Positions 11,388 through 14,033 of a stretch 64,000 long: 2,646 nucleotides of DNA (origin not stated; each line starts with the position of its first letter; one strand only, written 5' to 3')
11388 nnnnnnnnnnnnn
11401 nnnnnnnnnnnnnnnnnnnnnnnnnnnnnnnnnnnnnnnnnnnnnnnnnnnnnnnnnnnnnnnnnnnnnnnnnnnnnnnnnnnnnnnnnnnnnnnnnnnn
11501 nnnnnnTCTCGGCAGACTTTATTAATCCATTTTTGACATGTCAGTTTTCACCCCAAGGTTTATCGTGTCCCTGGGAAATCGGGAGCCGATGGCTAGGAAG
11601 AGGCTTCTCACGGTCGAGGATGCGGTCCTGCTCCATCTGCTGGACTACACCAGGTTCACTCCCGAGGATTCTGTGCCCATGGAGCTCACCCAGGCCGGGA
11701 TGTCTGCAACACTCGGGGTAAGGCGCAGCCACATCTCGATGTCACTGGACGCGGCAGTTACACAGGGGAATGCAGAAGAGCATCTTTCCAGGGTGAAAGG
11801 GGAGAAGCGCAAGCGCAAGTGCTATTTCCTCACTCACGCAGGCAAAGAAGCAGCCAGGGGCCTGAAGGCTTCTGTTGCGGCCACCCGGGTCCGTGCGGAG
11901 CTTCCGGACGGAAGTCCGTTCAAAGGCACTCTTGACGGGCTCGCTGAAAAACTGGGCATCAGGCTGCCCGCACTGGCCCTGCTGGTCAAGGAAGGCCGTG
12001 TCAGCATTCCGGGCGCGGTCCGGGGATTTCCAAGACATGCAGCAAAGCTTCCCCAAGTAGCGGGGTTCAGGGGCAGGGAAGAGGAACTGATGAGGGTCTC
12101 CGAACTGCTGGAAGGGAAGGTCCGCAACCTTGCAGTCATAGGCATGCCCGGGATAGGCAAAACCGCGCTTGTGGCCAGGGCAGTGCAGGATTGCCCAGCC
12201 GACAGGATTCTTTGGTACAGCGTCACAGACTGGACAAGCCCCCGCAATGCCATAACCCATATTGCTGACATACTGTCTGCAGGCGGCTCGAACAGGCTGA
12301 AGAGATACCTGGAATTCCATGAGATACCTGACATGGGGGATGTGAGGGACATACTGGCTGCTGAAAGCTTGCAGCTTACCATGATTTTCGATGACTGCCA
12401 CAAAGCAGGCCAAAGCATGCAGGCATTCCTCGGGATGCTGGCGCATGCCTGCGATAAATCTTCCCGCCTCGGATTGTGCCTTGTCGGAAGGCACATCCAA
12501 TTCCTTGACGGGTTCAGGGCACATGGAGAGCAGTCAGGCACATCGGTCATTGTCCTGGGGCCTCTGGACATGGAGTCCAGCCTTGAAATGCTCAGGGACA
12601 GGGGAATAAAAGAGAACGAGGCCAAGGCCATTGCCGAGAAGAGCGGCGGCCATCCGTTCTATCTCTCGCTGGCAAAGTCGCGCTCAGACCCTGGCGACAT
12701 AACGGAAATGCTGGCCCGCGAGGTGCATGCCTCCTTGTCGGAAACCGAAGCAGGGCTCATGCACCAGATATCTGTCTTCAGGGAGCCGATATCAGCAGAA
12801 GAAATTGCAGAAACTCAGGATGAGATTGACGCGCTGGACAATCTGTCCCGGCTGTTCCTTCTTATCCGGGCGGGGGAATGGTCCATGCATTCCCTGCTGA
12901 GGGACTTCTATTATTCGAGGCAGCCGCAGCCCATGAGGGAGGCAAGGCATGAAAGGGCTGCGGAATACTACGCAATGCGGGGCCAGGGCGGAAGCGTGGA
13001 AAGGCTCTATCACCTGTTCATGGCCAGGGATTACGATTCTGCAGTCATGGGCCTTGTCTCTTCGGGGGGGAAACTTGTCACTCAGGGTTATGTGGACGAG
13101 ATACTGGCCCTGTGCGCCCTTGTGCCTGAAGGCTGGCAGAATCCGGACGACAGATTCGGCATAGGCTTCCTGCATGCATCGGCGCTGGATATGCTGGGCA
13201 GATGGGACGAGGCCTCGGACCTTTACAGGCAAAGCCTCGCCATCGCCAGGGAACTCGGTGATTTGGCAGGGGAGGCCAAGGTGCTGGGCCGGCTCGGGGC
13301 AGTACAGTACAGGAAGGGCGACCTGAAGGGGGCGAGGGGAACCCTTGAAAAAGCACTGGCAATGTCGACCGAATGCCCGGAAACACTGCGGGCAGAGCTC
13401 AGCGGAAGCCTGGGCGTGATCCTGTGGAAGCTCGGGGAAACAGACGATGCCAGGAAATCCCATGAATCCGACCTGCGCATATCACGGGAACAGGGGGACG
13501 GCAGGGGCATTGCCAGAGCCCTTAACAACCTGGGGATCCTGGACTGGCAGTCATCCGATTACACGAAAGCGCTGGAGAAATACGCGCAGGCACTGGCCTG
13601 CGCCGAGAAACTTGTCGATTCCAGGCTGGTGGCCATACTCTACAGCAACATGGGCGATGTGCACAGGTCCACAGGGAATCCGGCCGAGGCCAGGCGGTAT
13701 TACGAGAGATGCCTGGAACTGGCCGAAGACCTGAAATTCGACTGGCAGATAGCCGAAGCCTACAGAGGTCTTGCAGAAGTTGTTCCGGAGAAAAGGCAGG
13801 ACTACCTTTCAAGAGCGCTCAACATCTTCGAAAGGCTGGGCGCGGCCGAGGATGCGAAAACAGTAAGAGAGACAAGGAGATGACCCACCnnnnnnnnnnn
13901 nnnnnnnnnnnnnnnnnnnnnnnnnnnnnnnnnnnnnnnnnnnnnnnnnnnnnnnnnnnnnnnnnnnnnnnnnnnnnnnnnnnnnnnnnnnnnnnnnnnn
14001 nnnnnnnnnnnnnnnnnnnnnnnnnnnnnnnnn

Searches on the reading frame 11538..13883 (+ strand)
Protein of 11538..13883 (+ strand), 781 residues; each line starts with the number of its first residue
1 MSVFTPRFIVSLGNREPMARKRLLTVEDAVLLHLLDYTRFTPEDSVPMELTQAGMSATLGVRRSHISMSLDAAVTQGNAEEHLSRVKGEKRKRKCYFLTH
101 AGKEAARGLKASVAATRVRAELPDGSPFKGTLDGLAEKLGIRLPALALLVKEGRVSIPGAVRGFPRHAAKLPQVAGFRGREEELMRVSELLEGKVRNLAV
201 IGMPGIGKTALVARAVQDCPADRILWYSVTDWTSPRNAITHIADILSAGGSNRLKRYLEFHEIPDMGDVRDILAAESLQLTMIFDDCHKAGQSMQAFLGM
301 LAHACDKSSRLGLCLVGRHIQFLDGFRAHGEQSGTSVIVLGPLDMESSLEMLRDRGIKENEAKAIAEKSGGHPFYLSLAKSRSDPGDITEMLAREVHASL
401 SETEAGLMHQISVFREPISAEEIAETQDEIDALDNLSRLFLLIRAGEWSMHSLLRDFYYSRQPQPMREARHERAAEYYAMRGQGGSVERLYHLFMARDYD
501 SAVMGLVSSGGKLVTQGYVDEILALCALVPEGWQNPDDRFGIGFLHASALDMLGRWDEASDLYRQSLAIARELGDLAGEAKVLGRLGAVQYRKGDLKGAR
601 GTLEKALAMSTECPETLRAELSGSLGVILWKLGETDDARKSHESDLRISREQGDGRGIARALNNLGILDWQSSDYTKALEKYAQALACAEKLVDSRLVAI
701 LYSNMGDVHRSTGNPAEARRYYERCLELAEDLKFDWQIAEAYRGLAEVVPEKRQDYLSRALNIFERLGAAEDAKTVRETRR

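Call 13: search_protein_families(library=pfam, proteins=[window:11538-13883:+])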
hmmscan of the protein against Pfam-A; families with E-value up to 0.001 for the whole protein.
window:11538-13883:+ (781 aa): 13 families
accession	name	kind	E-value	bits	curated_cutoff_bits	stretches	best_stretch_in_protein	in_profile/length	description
PF13424.12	TPR_12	-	1.5e-32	112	30.1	3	619-691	3-77/77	Tetratricopeptide repeat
PF07719.23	TPR_2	-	2.6e-18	65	27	1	700-731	2-33/34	Tetratricopeptide repeat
PF13374.12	TPR_10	-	2.8e-18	65.7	27.5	1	699-731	2-34/42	Tetratricopeptide repeat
PF13176.12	TPR_7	-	2.3e-15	55.7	27.9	1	702-732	2-32/36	Tetratricopeptide repeat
PF00515.34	TPR_1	-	7.8e-14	51.3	27.8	1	699-731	1-33/34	Tetratricopeptide repeat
PF17874.7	TPR_MalT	-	3.9e-09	36.7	45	1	605-749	26-171/336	MalT-like TPR region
PF13181.12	TPR_8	-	1.6e-08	34.5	25.7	1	701-731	3-33/34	Tetratricopeptide repeat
PF13191.12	AAA_16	-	1.6e-07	32.4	32.6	1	177-304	2-158/167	AAA ATPase domain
PF13428.12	TPR_14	-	2.1e-06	28.3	23.5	0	705-731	7-33/44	Tetratricopeptide repeat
PF13432.12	TPR_16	-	3e-06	28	32.7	0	674-728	12-60/65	Tetratricopeptide repeat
PF13401.12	AAA_22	-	4.9e-06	27.3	27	1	197-319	7-124/130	AAA domain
PF13174.12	TPR_6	-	6.7e-06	26.9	26.3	0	705-727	6-28/33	Tetratricopeptide repeat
PF14559.12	TPR_19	-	0.00012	22.8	25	0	554-609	5-54/68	Tetratricopeptide repeat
